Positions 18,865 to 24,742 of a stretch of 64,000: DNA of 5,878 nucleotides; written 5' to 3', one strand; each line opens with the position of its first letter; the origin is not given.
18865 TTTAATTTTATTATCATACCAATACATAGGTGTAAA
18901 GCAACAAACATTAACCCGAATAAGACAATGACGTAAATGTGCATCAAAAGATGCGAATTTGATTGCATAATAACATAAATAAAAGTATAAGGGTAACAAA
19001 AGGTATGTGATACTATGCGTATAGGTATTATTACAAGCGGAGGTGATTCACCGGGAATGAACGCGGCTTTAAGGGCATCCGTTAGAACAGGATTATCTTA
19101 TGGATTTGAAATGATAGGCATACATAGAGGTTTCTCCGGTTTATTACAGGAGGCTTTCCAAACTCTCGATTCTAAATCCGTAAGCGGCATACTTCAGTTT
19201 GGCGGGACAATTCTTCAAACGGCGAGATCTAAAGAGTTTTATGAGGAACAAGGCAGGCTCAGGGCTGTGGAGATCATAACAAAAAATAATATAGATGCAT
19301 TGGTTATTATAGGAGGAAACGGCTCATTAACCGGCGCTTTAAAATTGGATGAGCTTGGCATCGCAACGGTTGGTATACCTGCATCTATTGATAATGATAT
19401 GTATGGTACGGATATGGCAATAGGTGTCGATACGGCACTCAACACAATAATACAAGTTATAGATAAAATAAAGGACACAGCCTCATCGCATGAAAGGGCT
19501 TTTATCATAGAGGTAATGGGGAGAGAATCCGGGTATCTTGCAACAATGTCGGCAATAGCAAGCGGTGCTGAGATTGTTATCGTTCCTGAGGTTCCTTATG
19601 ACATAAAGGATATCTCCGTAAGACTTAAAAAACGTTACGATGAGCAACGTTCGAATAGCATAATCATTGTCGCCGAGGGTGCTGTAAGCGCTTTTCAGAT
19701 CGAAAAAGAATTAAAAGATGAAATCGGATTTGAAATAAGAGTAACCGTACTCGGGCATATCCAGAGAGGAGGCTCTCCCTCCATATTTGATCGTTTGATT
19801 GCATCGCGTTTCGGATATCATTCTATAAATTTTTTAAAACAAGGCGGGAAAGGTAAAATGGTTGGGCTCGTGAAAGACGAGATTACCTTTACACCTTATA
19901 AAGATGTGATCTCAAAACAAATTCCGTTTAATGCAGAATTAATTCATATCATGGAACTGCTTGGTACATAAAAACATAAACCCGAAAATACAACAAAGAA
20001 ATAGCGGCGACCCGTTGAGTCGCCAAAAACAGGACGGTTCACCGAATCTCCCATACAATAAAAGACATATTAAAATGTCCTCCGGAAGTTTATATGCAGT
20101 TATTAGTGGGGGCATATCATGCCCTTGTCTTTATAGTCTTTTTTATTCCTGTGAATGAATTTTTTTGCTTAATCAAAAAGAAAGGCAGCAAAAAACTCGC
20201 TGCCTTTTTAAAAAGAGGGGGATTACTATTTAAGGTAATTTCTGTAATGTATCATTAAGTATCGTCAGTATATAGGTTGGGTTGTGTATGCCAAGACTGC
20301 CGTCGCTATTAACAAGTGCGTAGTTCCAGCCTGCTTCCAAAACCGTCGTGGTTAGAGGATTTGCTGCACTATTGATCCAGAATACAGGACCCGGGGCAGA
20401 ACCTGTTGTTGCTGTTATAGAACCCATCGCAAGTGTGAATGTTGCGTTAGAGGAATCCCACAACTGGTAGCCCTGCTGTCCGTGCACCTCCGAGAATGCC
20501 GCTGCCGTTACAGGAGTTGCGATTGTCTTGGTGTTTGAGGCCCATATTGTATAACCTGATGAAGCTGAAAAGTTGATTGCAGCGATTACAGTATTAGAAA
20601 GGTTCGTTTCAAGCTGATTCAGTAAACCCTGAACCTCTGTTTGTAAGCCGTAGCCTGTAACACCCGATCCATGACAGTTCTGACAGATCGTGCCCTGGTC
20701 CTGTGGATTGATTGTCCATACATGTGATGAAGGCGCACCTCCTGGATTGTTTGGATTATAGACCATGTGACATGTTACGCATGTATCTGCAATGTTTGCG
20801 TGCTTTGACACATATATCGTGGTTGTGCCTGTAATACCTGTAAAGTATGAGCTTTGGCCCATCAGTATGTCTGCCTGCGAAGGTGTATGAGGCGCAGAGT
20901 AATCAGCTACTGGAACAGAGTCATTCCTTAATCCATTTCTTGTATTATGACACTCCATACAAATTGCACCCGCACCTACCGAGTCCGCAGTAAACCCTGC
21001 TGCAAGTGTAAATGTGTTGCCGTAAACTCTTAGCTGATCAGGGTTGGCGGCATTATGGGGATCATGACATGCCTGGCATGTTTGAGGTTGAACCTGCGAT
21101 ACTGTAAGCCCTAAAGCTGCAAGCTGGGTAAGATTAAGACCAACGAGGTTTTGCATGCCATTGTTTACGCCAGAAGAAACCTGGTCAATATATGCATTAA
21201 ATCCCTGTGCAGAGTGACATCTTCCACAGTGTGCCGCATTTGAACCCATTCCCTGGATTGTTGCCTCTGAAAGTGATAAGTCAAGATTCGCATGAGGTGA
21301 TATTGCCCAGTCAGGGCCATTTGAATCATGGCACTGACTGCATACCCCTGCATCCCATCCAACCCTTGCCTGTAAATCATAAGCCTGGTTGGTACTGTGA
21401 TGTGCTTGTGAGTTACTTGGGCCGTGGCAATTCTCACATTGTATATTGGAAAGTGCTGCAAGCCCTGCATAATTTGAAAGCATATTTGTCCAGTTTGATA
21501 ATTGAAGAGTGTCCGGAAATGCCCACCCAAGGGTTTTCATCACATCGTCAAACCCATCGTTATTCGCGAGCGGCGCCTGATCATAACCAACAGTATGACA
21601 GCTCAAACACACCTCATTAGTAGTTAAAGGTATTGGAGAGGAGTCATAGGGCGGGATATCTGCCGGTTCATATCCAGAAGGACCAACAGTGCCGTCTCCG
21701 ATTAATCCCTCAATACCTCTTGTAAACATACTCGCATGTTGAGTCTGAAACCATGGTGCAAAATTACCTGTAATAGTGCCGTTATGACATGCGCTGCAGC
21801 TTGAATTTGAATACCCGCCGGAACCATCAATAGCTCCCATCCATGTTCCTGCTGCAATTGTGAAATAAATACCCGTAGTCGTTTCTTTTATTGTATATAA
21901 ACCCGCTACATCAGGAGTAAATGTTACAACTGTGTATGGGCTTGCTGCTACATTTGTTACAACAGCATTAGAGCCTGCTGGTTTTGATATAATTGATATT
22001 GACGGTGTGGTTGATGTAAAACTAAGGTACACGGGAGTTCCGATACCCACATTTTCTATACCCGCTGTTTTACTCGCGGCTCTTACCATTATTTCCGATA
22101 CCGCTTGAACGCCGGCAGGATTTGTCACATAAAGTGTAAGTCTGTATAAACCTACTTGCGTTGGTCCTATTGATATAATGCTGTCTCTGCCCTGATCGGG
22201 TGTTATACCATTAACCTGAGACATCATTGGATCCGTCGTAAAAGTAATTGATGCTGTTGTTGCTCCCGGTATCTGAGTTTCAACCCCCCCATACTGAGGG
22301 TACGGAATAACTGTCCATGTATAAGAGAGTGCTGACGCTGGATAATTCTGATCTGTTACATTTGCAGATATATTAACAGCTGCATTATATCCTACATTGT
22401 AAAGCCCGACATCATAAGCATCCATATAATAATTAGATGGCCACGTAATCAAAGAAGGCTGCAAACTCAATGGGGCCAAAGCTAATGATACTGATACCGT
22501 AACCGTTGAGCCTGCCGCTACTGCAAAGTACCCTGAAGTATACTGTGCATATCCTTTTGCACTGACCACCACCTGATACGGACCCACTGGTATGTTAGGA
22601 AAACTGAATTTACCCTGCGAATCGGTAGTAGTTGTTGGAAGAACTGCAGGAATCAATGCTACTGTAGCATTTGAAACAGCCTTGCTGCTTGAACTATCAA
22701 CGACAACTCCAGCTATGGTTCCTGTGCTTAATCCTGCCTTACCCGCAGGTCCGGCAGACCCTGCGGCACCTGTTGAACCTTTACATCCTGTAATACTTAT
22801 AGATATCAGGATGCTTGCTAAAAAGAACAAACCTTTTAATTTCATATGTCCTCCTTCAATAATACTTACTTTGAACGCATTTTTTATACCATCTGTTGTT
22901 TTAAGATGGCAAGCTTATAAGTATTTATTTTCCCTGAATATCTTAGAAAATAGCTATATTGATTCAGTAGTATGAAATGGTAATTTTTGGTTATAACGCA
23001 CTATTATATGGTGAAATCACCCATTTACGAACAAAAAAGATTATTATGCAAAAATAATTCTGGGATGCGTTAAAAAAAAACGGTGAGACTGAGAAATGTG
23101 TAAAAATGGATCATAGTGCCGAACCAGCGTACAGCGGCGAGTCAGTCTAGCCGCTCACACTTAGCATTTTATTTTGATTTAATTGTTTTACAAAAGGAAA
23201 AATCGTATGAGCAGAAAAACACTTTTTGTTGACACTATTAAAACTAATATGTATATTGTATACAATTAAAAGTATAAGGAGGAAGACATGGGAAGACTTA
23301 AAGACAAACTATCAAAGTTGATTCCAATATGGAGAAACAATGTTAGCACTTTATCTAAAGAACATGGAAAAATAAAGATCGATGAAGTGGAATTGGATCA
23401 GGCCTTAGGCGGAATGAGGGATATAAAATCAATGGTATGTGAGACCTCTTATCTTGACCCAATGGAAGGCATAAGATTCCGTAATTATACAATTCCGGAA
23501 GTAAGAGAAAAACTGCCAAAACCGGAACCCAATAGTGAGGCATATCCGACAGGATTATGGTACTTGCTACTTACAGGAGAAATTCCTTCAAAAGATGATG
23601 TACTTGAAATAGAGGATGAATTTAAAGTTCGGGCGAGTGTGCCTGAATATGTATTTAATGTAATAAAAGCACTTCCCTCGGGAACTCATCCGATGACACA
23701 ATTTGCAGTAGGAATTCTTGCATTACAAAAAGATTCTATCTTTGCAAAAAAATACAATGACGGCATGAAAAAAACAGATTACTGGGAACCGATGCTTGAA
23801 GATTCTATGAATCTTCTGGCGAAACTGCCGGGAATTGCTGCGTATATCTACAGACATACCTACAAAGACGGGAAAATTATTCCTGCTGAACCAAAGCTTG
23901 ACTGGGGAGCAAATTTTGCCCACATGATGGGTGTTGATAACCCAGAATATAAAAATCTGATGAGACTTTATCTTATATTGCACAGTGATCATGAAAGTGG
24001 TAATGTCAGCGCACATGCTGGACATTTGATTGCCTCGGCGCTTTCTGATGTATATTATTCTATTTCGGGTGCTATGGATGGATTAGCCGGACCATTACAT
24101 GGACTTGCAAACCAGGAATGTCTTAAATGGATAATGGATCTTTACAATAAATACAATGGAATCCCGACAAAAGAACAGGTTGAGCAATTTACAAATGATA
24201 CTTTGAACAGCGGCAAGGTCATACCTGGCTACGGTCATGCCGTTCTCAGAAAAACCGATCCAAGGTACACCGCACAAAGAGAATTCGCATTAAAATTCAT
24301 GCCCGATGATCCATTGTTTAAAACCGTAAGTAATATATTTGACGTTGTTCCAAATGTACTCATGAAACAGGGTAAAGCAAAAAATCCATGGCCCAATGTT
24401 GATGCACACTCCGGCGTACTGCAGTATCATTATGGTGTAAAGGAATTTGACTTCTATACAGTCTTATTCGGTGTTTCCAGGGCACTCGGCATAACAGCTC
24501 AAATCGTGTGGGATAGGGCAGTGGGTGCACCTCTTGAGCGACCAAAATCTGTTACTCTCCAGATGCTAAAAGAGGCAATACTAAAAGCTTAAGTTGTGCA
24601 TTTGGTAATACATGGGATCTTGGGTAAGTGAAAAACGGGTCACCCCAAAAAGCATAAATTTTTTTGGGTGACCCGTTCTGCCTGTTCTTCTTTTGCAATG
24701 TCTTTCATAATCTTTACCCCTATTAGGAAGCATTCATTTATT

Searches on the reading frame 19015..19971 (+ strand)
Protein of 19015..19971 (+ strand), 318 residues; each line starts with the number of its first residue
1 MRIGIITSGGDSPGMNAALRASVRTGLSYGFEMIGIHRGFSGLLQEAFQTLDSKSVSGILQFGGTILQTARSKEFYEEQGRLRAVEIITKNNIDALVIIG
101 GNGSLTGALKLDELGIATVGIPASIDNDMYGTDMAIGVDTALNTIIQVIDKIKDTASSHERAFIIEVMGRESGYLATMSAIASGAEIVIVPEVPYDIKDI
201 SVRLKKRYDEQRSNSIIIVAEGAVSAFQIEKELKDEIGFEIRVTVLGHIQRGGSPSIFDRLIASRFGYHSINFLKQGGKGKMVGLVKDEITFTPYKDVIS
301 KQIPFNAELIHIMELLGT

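Call 64: search_protein_families(library=pfam, proteins=[window:19015-19971:+], max_evalue=0.0001)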
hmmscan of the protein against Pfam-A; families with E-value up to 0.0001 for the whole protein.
window:19015-19971:+ (318 aa): 1 family
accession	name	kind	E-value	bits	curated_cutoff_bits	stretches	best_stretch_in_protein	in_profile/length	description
PF00365.25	PFK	-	5.8e-110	367.5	30.9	1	2-273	1-276/277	Phosphofructokinase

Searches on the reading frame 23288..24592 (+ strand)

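Call 64: search_protein_families(library=pfam, proteins=[window:23288-24592:+], max_evalue=0.0001)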
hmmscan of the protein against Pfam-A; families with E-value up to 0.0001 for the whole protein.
window:23288-24592:+ (434 aa): 1 family
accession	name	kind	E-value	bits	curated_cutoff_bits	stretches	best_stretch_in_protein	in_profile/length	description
PF00285.26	Citrate_synt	-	2.8e-95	319.8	27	1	42-420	1-357/357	Citrate synthase, C-terminal domain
